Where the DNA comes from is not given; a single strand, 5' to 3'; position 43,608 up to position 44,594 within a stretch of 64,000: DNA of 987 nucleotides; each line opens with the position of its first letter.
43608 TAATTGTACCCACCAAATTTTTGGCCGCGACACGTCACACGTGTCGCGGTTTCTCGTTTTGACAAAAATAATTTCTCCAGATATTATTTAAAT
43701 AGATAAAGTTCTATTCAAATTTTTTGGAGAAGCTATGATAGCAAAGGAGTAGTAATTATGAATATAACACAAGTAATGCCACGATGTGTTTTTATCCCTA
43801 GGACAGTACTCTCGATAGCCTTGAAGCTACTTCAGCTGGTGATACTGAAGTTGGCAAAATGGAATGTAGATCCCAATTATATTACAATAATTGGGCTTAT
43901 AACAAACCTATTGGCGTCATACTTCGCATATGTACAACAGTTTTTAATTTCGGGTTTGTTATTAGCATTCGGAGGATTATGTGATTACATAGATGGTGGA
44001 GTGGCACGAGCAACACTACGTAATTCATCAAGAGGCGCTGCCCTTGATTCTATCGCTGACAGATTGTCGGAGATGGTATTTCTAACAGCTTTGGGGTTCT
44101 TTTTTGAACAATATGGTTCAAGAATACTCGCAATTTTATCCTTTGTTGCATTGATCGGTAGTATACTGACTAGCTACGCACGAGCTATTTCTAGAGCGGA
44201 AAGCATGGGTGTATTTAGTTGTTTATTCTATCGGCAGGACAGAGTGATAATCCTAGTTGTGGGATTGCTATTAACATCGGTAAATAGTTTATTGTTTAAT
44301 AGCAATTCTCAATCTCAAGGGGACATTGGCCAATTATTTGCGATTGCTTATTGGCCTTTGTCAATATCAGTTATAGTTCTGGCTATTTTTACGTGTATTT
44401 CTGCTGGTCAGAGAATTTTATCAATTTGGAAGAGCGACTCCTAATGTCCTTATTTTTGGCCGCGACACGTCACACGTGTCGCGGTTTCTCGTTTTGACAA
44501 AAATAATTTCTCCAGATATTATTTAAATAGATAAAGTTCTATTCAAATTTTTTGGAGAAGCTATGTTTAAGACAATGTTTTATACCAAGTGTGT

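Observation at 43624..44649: Exactly duplicated 114-bp terminator-promoter-RBS cassette flanking a CDP-alcohol phosphatidyltransferase gene and creating a 28-aa membrane peptide gene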

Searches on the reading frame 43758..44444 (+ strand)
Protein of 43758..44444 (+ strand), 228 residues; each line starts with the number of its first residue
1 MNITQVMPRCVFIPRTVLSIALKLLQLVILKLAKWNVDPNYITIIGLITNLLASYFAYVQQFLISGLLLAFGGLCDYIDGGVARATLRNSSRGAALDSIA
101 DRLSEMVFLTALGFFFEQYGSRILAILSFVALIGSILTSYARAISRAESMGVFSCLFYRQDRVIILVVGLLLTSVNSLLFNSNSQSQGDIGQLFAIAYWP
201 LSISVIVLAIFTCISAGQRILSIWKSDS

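Call 7: search_protein_families(library=pfam, proteins=[window:43758-44444:+], max_evalue=0.1)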
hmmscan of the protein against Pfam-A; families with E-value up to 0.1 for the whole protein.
window:43758-44444:+ (228 aa): 1 family
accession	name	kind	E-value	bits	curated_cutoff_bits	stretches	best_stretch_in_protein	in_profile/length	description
PF01066.26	CDP-OH_P_transf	-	3.4e-12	47.4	22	1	39-172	4-133/152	CDP-alcohol phosphatidyltransferase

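Call 10: find_encoding_contigs(protein=window:43758-44444:+, flank=10000, max_places=10)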
Protein window:43758-44444:+ (228 aa): 4 contigs read that carry it; 4 places shown.
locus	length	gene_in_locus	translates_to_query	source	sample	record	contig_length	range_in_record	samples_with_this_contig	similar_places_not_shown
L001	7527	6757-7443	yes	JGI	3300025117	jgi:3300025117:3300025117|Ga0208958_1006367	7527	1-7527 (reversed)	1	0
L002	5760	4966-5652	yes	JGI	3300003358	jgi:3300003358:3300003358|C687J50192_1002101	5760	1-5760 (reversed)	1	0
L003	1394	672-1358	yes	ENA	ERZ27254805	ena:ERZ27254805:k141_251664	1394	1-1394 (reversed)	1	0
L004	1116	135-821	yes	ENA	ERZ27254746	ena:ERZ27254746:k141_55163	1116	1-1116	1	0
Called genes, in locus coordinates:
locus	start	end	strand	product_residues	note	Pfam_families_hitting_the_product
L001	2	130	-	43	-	?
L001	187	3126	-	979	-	PF03477:ATP-cone, PF00317:Ribonuc_red_lgN (weak), PF02867:Ribonuc_red_lgC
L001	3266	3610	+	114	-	-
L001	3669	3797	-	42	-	-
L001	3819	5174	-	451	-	PF00753:Lactamase_B, PF23023:Anti-Pycsar_Apyc1 (weak), PF12706:Lactamase_B_2, PF16661:Lactamase_B_6, PF10996:Beta-Casp, PF07521:RMMBL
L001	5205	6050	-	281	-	PF05822:UMPH-1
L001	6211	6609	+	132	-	-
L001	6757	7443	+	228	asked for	PF01066:CDP-OH_P_transf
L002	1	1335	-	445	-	?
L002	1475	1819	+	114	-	-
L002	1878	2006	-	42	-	-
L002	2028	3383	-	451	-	PF00753:Lactamase_B, PF23023:Anti-Pycsar_Apyc1 (weak), PF12706:Lactamase_B_2, PF16661:Lactamase_B_6, PF10996:Beta-Casp, PF07521:RMMBL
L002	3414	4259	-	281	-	PF05822:UMPH-1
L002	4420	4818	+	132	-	-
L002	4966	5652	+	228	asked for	PF01066:CDP-OH_P_transf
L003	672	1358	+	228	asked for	PF01066:CDP-OH_P_transf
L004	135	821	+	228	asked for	PF01066:CDP-OH_P_transf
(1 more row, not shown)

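Call 18: find_homologous_proteins(query=window:43758-44444:+, max_evalue=0.00001)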
Query window:43758-44444:+ (228 aa): 18 proteins with E <= 0.00001 among 2901 candidates.
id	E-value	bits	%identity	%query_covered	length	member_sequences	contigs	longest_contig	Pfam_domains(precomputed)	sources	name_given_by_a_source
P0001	7.1e-137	472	100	100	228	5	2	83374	PF01066.27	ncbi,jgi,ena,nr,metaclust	ncbi:MAG: hypothetical protein A2611_04295 [Candidatus Komeilibacteria bacterium RIFOXYD1_FULL_37_29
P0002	9.8e-18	83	39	85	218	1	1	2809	PF01066.27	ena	-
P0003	2.6e-17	82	32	94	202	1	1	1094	PF01066.27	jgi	-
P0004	4.0e-17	81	33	93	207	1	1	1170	PF01066.27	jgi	jgi:CDP-diacylglycerol--glycerol-3-phosphate 3-phosphatidyltransferase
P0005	4.1e-17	81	34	91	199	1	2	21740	PF01066.27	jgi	-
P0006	1.7e-16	79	37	65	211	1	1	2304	PF01066.27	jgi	jgi:CDP-diacylglycerol--glycerol-3-phosphate 3-phosphatidyltransferase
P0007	1.8e-16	79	33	93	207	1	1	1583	PF01066.27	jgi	jgi:CDP-diacylglycerol--glycerol-3-phosphate 3-phosphatidyltransferase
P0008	2.4e-16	78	34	90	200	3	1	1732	PF01066.27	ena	-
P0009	4.3e-16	78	32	92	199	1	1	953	PF01066.27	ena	-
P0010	1.1e-14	73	31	87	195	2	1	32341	PF01066.27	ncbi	ncbi:CDP-alcohol phosphatidyltransferase family protein [Chloroflexota bacterium]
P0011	2.7e-14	72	33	86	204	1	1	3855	PF01066.27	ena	-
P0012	4.2e-14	71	38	63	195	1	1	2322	PF01066.27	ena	-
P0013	4.9e-14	71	37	63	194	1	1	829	PF01066.27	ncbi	-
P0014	1.8e-12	66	31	91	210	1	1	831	PF01066.27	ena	-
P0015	2.0e-12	66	31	91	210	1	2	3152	PF01066.27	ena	-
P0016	1.9e-11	62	37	71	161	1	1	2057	PF01066.27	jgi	jgi:CDP-diacylglycerol--glycerol-3-phosphate 3-phosphatidyltransferase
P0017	5.6e-11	61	30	91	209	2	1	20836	PF01066.27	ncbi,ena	-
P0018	2.1e-10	59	34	67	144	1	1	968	PF01066.27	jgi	jgi:CDP-diacylglycerol--glycerol-3-phosphate 3-phosphatidyltransferase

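Call 34: search_protein_families(library=ncbifam, proteins=[window:43758-44444:+], max_evalue=0.01)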
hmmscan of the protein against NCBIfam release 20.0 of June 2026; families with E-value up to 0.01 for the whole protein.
window:43758-44444:+ (228 aa): 9 families
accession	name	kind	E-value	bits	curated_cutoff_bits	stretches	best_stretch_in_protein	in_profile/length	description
NF040950.1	archin_ph_syn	equivalog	4.2e-33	114.8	180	1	27-225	14-189/191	archaetidylinositol phosphate synthase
NF045883.1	PIPSynth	equivalog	6.6e-24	84.7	170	1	29-226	15-195/197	phosphatidylinositol phosphate synthase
NF052561.1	PIPSynBT1523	equivalog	1.9e-23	83.4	350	1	22-225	10-222/232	hypothetical protein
NF041135.1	IPPtranDIPPsyn_Thcocales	equivalog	1e-15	57.7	580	1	36-147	249-358/419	bifunctional L-myo-inositol-1-phosphate cytidylyltransferase/CDP-L-myo-inositol myo-inositolphosphotransferase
TIGR00560.1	pgsA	equivalog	2.6e-08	34.6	109.1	1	39-225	4-178/183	CDP-diacylglycerol--glycerol-3-phosphate 3-phosphatidyltransferase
NF053678.1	ClpnSynClsA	equivalog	5.9e-07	29.8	240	1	39-112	6-80/180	cardiolipin synthase ClsA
TIGR00473.1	pssA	equivalog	2e-06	28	107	1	47-134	5-93/153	CDP-diacylglycerol--serine O-phosphatidyltransferase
NF008090.0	PRK10832.1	equivalog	0.00091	19.4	304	1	49-126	19-93/182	CDP-diacylglycerol--glycerol-3-phosphate 3-phosphatidyltransferase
NF038087.1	arch_ser_synth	exception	0.0027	17.3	240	1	39-117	7-87/216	archaetidylserine synthase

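Call 35: search_solved_structures(query=window:43758-44444:+, max_evalue=0.01, show_alignments=1)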
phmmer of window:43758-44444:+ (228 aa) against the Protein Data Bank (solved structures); distinct sequences matched with E-value up to 0.01: 7.
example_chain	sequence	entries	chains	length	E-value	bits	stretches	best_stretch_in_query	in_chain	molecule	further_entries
4mnd_A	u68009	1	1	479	3.2e-11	46.9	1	36-175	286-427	CTP L-myo-inositol-1-phosphate cytidylyltransferase/CDP-L-myo-inositol myo-inositolphospho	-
5d91_A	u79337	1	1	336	5.7e-11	46.1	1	30-171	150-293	AF2299 protein,Phosphatidylinositol synthase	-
5d92_D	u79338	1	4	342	6.8e-11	45.8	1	30-171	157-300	AF2299 protein,Phosphatidylinositol synthase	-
6wm5_A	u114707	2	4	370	6.4e-09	39.4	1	31-225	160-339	AfCTD-Phosphatidylinositol-phosphate synthase (PIPS) fusion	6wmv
6h53_A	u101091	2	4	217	4e-08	36.8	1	32-170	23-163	CDP-diacylglycerol--inositol 3-phosphatidyltransferase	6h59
6h5a_A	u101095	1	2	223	4.6e-08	36.6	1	32-170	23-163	CDP-diacylglycerol--inositol 3-phosphatidyltransferase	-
4o6m_A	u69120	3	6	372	2.7e-07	34.1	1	29-142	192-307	AF2299, a CDP-alcohol phosphotransferase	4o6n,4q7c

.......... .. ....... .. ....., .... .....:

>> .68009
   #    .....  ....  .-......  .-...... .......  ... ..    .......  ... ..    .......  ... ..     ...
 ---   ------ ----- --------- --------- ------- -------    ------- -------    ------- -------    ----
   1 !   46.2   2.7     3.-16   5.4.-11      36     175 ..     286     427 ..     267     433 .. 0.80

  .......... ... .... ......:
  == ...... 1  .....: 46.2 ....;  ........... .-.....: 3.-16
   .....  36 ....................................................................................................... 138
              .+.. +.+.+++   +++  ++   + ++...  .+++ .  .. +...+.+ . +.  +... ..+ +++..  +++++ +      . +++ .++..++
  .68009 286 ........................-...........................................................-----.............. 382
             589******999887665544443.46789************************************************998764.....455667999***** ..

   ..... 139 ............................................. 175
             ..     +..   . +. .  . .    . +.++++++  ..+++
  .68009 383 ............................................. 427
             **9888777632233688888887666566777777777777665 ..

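Call 37: find_encoding_contigs(protein=window:43776-44444:+, flank=3000, max_places=10)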
Protein window:43776-44444:+ (222 aa): 13 contigs read that carry it; 4 places shown.
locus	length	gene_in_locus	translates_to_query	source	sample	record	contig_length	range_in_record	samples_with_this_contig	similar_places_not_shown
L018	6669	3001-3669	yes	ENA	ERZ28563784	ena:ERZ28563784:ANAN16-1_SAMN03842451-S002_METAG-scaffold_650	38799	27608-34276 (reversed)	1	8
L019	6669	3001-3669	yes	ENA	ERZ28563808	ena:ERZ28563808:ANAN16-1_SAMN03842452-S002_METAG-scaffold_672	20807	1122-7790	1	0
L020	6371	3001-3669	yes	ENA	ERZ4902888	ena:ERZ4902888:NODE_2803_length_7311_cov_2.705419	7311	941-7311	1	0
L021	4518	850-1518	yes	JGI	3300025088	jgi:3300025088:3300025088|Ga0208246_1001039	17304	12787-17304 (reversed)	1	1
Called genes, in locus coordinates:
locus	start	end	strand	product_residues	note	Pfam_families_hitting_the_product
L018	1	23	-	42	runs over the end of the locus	-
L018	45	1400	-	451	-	PF00753:Lactamase_B, PF23023:Anti-Pycsar_Apyc1 (weak), PF12706:Lactamase_B_2, PF16661:Lactamase_B_6, PF10996:Beta-Casp, PF07521:RMMBL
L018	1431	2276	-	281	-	PF05822:UMPH-1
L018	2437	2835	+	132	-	-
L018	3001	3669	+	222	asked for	PF01066:CDP-OH_P_transf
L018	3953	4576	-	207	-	PF00578:AhpC-TSA, PF08534:Redoxin, PF10417:1-cysPrx_C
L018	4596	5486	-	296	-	PF01734:Patatin (weak)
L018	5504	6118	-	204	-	PF00081:Sod_Fe_N, PF02777:Sod_Fe_C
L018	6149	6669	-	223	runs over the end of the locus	PF01592:NifU_N, PF04324:Fer2_BFD (faint)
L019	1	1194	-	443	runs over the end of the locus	PF00753:Lactamase_B, PF23023:Anti-Pycsar_Apyc1 (weak), PF12706:Lactamase_B_2, PF16661:Lactamase_B_6, PF10996:Beta-Casp, PF07521:RMMBL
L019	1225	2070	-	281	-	PF05822:UMPH-1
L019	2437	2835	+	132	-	-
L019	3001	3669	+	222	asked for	PF01066:CDP-OH_P_transf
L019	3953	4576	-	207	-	PF00578:AhpC-TSA, PF08534:Redoxin, PF10417:1-cysPrx_C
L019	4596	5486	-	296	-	PF01734:Patatin (weak)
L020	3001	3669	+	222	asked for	PF01066:CDP-OH_P_transf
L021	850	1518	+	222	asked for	PF01066:CDP-OH_P_transf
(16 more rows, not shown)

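Call 38: find_encoding_contigs(protein=P0002, flank=5000, max_places=3)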
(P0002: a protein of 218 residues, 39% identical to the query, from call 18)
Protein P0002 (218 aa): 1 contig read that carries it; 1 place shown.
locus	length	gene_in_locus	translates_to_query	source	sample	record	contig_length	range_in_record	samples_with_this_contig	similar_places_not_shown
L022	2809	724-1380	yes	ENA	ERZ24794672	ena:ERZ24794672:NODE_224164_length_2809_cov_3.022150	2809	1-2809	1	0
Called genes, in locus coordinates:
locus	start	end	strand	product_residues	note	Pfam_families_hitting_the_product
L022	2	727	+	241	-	?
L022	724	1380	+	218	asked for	PF01066:CDP-OH_P_transf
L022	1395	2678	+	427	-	PF00709:Adenylsucc_synt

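Call 39: find_encoding_contigs(protein=P0005, flank=6000, max_places=3)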
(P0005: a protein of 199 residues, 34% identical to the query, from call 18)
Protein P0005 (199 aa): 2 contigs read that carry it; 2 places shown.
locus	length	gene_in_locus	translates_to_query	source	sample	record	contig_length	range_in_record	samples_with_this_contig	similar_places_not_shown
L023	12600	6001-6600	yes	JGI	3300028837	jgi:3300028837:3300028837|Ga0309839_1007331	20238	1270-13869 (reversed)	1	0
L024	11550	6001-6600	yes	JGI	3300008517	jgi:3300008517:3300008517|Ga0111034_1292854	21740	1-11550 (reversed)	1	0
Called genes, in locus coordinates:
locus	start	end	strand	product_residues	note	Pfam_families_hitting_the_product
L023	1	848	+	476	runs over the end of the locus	PF08529:NusA_N, PF00575:S1 (weak), PF13184:KH_NusA_1st, PF26594:KH_NusA_2nd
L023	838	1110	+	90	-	PF04296:YlxR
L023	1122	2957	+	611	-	PF04760:IF2_N, PF00009:GTP_EFTU, PF00025:Arf (faint), PF09439:SRPRB (faint), PF00071:Ras (weak), PF01926:MMR_HSR1, PF22042:EF-G_D2, PF11987:IF-2, +1 more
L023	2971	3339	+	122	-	PF02033:RBFA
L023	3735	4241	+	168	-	-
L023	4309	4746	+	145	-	PF01658:Inos-1-P_synth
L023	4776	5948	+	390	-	PF13439:Glyco_transf_4, PF13579:Glyco_trans_4_4, PF20706:GT4-conflict, PF00534:Glycos_transf_1, PF13692:Glyco_trans_1_4, PF13524:Glyco_trans_1_2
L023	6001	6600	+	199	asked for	PF01066:CDP-OH_P_transf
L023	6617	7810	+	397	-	PF00709:Adenylsucc_synt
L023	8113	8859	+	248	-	-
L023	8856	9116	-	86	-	PF01797:Y1_Tnp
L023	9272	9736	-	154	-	-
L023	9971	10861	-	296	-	PF00701:DHDPS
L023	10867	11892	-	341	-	PF01118:Semialdhyde_dh, PF02774:Semialdhyde_dhC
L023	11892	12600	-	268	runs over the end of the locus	PF01113:DapB_N, PF05173:DapB_C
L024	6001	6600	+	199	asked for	PF01066:CDP-OH_P_transf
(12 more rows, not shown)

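Call 43: find_related_loci(query=window:43758-44444:+, collection=viral_contigs, flank=5000)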
Query window:43758-44444:+ (228 aa) in viral_contigs; peptide patterns used: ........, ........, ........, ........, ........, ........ (x = any residue, [..] = any of these).
3 stretches matched a pattern, but none encodes a relative of the query by tblastn (E <= 1e-3).

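Call 71: search_protein_representatives(protein=window:43758-44444:+)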
Query: 228 residues. Proteins with E-value up to 0.001 (for the whole library): 4268; up to 1e-10: 777; up to 1e-30: 1. The best 150 are listed.
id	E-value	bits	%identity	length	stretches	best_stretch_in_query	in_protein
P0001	2.2e-137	472.1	100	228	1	1-228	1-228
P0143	3.3e-26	109.0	35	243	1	9-223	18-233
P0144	4.2e-26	108.6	35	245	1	34-225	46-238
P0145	2.0e-23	99.9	34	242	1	12-226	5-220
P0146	2.0e-23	99.9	30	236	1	25-224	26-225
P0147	4.1e-22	95.6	34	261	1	20-225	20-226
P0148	2.0e-21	93.4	33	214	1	34-225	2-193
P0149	1.5e-20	90.5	30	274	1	13-223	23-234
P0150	2.5e-20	89.8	42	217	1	23-175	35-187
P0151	9.8e-20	87.8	40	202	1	26-174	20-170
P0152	1.2e-19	87.5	32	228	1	12-177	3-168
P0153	1.4e-19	87.4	39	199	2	27-173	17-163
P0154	2.1e-19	86.8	35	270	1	28-224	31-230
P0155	2.3e-19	86.6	40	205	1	32-175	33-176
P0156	2.5e-19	86.5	37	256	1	23-178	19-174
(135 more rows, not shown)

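Call 72: list_cluster_members(proteins=[P0143, P0144, P0145, P0146, P0147, P0148, P0149])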
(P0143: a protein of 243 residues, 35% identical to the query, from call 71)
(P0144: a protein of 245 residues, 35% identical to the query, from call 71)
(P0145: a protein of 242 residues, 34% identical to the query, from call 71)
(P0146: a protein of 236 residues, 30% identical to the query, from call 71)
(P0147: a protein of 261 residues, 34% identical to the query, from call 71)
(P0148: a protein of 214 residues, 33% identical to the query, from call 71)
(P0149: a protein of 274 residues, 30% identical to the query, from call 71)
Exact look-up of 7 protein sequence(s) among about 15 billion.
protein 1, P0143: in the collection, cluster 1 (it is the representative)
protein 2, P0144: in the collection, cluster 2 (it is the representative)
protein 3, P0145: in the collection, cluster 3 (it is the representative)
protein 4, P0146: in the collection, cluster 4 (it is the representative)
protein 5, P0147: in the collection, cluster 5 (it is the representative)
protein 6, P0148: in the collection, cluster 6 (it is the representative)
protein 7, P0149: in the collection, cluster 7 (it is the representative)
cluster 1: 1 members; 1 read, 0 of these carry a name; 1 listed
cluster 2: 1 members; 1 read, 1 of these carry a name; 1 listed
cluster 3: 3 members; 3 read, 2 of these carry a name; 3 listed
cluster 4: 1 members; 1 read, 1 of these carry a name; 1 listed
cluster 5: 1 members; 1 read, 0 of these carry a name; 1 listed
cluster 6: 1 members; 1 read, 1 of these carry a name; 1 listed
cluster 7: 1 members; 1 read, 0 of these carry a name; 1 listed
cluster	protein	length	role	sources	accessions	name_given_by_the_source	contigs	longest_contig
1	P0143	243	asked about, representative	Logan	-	-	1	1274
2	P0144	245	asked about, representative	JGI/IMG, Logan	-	CDP-diacylglycerol--glycerol-3-phosphate 3-phosphatidyltransferase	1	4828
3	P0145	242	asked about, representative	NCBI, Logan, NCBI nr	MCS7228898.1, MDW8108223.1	MAG: CDP-alcohol phosphatidyltransferase family protein [Candidatus Kryptonium sp.] | CDP-alcohol phosphatidyltransferase family protein [Candidatus Kryptonium sp.]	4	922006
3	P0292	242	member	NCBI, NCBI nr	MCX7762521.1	MAG: CDP-alcohol phosphatidyltransferase family protein [Candidatus Kryptonium sp.] | CDP-alcohol phosphatidyltransferase family protein [Candidatus Kryptonium sp.]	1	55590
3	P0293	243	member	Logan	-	-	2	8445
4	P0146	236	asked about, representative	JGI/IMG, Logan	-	CDP-diacylglycerol--glycerol-3-phosphate 3-phosphatidyltransferase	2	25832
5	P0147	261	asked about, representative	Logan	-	-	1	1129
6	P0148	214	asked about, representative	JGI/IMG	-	CDP-diacylglycerol--glycerol-3-phosphate 3-phosphatidyltransferase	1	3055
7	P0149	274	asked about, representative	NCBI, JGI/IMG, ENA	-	-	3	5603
